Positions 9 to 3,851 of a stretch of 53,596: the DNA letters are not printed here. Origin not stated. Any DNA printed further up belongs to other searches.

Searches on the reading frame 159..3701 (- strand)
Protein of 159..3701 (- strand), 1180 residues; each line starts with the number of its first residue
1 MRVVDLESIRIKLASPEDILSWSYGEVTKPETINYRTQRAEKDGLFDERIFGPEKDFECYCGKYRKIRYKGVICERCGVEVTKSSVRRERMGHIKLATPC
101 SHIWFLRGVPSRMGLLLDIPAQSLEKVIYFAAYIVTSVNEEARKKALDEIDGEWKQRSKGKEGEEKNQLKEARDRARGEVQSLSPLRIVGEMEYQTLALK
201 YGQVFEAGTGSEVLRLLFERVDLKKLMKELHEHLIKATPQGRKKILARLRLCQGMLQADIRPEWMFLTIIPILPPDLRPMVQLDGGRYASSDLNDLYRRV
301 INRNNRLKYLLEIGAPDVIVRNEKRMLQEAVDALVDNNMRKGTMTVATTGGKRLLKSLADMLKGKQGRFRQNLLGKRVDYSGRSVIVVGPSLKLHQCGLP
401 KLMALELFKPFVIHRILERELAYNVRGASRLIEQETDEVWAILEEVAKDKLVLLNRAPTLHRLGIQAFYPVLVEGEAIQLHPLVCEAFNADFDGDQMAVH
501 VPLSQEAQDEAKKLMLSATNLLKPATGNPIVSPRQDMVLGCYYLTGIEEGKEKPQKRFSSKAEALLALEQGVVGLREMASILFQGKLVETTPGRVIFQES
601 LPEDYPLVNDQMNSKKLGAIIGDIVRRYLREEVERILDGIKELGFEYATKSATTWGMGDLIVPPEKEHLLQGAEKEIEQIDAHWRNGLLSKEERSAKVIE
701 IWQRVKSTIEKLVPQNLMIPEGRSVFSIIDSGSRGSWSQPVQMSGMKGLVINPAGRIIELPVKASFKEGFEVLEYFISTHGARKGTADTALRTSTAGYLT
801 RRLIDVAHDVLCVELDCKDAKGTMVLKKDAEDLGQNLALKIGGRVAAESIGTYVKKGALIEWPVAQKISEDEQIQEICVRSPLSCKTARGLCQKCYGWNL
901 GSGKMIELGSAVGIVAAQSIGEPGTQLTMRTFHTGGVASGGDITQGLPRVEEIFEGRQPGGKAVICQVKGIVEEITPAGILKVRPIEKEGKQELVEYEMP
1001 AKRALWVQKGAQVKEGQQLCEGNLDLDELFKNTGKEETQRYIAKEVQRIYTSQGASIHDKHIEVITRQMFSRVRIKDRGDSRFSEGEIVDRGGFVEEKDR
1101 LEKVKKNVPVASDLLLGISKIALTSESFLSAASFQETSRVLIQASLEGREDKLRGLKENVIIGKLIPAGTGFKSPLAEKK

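Call 7: search_protein_families(library=pfam, proteins=[window:159-3701:-], max_evalue=0.01)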
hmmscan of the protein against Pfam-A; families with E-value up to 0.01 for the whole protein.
window:159-3701:- (1180 aa): 5 families
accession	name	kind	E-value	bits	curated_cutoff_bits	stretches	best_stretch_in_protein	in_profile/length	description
PF04997.17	RNA_pol_Rpb1_1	-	9.5e-76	255.6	39.7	1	6-373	4-312/312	RNA polymerase Rpb1, domain 1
PF04998.22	RNA_pol_Rpb1_5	-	2.2e-56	191.7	28.5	1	769-1081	1-257/267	RNA polymerase Rpb1, domain 5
PF00623.25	RNA_pol_Rpb1_2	-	2e-39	136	25.3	1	375-516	1-165/166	RNA polymerase Rpb1, domain 2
PF04983.23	RNA_pol_Rpb1_3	-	2.6e-22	79.9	28.9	1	520-660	1-162/162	RNA polymerase Rpb1, domain 3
PF05000.22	RNA_pol_Rpb1_4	-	6.4e-06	26.5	24.8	1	692-759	4-84/107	RNA polymerase Rpb1, domain 4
